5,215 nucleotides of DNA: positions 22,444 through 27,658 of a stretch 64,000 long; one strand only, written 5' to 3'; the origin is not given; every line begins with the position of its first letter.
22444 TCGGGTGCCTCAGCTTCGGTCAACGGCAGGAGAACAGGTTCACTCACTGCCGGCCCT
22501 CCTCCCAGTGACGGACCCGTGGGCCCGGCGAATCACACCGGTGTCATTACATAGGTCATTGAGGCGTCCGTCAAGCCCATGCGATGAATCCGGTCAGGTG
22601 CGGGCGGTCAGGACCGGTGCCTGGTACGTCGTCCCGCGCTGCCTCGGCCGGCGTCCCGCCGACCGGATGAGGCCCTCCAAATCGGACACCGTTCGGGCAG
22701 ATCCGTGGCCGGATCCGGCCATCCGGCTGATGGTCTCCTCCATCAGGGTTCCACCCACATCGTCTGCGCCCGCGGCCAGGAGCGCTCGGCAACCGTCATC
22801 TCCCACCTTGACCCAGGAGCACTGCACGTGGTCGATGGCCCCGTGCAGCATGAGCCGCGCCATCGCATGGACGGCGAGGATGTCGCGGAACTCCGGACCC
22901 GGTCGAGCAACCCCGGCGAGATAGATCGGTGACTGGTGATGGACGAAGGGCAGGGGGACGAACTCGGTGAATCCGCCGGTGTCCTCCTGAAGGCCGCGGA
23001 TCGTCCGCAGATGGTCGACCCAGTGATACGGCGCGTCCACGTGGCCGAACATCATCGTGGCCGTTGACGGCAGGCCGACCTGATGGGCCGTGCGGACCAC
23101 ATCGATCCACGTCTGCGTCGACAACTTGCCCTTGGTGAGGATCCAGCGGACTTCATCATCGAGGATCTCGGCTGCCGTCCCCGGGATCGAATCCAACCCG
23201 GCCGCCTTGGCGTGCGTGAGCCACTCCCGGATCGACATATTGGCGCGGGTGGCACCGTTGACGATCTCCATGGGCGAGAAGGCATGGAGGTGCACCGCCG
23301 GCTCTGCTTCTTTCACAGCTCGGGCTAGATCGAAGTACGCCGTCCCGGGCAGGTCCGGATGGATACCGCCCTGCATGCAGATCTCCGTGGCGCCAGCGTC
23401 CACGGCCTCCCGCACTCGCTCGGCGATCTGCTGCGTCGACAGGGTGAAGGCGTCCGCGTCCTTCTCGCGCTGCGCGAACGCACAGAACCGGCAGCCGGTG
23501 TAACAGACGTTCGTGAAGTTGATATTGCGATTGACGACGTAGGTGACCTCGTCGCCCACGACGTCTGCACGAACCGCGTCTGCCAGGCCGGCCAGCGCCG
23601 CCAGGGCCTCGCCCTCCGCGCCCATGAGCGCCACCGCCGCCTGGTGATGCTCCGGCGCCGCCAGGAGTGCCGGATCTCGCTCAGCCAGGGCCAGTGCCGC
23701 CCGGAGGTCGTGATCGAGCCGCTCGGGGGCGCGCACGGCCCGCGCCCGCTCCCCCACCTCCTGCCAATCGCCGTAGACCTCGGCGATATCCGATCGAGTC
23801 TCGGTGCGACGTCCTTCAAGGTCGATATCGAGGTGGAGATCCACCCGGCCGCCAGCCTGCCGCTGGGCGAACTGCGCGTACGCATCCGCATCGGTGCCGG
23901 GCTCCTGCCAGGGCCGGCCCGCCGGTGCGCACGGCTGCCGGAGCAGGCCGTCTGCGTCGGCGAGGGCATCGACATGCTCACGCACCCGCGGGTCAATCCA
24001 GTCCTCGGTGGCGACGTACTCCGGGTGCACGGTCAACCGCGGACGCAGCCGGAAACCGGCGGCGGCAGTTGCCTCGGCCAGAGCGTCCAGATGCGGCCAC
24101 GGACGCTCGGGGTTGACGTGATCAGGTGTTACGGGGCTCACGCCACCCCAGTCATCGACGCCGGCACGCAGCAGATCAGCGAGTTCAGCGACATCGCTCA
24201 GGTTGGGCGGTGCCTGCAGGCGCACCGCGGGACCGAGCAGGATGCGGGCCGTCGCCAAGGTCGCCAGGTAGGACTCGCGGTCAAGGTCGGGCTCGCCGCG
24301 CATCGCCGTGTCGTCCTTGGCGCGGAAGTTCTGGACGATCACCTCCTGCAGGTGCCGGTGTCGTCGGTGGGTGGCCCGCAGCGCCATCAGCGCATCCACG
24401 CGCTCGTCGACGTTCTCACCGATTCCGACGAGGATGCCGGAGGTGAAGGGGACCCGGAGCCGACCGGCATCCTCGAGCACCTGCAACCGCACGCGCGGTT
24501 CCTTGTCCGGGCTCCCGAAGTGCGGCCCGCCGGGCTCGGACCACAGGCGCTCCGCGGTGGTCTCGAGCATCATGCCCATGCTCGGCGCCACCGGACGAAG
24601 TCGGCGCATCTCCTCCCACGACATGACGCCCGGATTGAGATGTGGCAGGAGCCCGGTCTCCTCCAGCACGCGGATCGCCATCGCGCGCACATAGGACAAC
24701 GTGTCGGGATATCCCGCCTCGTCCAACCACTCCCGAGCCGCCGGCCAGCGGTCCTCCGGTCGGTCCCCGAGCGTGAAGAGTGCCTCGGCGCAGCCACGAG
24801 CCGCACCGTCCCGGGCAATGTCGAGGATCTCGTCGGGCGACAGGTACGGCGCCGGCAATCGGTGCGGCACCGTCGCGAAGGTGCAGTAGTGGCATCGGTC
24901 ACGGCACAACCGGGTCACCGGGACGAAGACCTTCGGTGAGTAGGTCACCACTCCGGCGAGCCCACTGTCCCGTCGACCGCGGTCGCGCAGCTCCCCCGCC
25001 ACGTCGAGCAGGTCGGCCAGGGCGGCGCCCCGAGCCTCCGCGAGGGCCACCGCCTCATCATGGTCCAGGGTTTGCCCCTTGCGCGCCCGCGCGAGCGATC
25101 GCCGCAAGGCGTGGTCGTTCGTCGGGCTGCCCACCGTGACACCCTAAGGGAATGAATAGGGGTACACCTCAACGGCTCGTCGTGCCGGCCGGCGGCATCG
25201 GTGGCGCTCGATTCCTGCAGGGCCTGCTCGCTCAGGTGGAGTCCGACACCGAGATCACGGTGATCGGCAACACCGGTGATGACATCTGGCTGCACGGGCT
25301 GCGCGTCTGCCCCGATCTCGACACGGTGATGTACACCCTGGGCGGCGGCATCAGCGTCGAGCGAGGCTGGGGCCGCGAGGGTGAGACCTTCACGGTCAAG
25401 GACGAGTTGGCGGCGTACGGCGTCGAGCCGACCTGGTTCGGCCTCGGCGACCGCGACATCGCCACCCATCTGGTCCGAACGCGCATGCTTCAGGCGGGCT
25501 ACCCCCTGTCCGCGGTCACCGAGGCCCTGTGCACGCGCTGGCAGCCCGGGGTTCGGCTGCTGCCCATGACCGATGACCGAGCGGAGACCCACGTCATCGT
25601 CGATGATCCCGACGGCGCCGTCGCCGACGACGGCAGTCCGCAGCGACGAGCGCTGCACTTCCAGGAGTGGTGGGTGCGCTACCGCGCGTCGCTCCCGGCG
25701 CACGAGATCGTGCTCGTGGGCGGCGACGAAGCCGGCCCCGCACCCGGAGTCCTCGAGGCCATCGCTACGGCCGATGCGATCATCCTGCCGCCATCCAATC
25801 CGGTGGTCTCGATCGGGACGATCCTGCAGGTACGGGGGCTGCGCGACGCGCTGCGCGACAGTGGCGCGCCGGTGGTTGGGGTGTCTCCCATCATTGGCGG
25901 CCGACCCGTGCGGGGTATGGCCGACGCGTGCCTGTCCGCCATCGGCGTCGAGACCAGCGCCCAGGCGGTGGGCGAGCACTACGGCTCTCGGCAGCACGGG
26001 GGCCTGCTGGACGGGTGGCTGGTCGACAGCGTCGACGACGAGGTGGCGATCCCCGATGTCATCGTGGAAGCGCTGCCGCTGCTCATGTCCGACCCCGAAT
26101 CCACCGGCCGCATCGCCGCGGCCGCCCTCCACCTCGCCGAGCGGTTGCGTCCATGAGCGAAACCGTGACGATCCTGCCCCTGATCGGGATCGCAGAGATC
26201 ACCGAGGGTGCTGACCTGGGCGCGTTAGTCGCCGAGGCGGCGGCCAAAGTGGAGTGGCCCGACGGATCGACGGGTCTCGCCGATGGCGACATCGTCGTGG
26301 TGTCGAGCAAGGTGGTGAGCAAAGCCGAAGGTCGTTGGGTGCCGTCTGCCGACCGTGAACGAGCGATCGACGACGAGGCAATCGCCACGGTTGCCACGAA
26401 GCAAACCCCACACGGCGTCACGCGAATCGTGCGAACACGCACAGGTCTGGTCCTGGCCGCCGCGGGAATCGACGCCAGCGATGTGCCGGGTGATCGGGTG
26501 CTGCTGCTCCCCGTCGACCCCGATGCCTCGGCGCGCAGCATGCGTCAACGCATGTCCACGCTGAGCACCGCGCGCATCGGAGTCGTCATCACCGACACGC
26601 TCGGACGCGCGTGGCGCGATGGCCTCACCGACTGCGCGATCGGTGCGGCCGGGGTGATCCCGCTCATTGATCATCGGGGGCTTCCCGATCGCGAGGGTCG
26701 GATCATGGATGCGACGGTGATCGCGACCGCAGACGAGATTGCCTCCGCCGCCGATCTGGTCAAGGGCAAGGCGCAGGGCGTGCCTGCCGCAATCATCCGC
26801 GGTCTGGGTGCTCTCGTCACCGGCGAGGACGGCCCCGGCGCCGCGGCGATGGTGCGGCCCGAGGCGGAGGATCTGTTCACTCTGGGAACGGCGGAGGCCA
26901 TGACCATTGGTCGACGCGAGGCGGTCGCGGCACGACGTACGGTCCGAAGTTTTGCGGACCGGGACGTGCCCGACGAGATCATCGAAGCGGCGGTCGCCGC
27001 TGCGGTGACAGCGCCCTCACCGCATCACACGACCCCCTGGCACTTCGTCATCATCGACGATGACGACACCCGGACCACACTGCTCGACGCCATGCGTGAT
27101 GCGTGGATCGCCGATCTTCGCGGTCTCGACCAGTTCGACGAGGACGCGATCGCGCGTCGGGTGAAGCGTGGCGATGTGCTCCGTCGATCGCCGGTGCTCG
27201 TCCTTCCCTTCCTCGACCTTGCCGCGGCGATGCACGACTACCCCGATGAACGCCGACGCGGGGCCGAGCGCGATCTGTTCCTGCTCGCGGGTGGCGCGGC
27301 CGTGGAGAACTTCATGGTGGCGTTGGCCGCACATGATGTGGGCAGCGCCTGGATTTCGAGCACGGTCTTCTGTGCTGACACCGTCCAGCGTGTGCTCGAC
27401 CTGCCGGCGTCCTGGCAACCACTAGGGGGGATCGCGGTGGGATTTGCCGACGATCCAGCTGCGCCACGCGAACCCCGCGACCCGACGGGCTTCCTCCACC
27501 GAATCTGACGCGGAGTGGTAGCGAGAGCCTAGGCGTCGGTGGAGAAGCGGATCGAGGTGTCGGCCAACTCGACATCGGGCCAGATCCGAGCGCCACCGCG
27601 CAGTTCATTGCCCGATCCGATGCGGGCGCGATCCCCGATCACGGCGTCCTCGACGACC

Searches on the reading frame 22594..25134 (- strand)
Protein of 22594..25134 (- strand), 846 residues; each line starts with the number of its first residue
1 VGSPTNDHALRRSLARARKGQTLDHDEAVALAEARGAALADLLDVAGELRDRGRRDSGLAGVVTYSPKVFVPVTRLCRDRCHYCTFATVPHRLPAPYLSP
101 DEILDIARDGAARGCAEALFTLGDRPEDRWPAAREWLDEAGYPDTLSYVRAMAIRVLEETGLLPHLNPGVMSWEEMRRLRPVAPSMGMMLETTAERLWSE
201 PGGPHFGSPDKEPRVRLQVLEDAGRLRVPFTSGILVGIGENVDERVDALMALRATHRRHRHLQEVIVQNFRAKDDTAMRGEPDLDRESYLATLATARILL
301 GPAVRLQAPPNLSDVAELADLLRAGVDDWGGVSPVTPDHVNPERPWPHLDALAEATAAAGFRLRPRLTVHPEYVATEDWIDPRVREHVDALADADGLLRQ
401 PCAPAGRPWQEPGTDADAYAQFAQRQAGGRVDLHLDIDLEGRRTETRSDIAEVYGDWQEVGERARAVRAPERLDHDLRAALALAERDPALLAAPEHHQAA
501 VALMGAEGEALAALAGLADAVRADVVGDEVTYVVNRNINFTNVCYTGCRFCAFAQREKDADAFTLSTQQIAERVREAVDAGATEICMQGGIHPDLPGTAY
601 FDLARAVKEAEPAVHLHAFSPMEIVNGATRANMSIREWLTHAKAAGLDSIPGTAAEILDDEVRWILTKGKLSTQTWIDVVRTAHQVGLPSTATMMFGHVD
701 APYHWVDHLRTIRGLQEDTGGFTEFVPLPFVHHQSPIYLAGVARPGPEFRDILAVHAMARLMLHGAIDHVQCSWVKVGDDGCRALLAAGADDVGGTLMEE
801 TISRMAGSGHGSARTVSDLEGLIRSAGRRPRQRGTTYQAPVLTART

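Call 37: search_protein_families(library=pfam, proteins=[window:22594-25134:-], max_evalue=0.00001)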
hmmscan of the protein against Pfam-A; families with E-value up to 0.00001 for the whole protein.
window:22594-25134:- (846 aa): 2 families
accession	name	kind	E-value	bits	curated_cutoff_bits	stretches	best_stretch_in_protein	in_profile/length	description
PF04055.27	Radical_SAM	-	9.2e-35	120.7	29.5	2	538-699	1-153/166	Radical SAM superfamily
PF19288.4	CofH_C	-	4.7e-13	49.5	27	1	721-839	3-118/125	CofH/MqnC C-terminal region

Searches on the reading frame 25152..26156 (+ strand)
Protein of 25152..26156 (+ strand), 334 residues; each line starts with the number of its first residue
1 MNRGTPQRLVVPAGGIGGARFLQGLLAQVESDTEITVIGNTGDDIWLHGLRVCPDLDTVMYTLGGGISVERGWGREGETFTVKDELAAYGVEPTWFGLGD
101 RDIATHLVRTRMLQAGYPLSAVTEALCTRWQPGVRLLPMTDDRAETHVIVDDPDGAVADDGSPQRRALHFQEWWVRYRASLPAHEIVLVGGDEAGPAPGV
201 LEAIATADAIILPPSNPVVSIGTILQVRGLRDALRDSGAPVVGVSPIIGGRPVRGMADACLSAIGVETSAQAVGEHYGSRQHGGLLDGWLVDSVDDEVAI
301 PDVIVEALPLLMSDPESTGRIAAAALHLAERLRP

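Call 37: search_protein_families(library=pfam, proteins=[window:25152-26156:+], max_evalue=0.00001)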
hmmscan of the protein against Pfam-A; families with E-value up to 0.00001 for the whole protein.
window:25152-26156:+ (334 aa): 1 family
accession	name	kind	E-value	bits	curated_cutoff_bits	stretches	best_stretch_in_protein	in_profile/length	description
PF01933.23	CofD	-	1e-56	192.7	30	1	10-294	2-252/290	2-phospho-L-lactate transferase CofD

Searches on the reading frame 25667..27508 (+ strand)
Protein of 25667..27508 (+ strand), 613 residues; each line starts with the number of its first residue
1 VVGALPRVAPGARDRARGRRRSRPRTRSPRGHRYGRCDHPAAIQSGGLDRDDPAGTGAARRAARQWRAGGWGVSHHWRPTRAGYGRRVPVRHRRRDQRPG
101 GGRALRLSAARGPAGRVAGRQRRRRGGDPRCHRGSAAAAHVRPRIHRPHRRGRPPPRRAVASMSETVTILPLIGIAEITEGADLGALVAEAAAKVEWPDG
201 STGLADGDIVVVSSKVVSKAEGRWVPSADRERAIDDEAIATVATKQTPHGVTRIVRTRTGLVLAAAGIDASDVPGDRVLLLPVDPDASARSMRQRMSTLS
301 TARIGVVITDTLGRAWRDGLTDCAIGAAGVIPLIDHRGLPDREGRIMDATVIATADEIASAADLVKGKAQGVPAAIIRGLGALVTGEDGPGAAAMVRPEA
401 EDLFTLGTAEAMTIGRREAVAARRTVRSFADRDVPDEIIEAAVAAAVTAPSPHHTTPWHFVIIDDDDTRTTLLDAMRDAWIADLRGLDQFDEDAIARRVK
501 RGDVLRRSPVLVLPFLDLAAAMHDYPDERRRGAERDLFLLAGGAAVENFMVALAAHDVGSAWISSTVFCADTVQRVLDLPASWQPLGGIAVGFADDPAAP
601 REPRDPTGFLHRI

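Call 37: search_protein_families(library=pfam, proteins=[window:25667-27508:+], max_evalue=0.00001)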
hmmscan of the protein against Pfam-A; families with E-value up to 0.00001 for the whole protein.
window:25667-27508:+ (613 aa): 2 families
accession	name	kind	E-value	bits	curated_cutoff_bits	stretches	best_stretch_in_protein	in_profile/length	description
PF01996.21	F420_ligase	-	2.5e-45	155.1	25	1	175-379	4-218/218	F420-0:Gamma-glutamyl ligase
PF00881.29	Nitroreductase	-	5.1e-29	102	23.5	1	421-592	2-166/167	Nitroreductase family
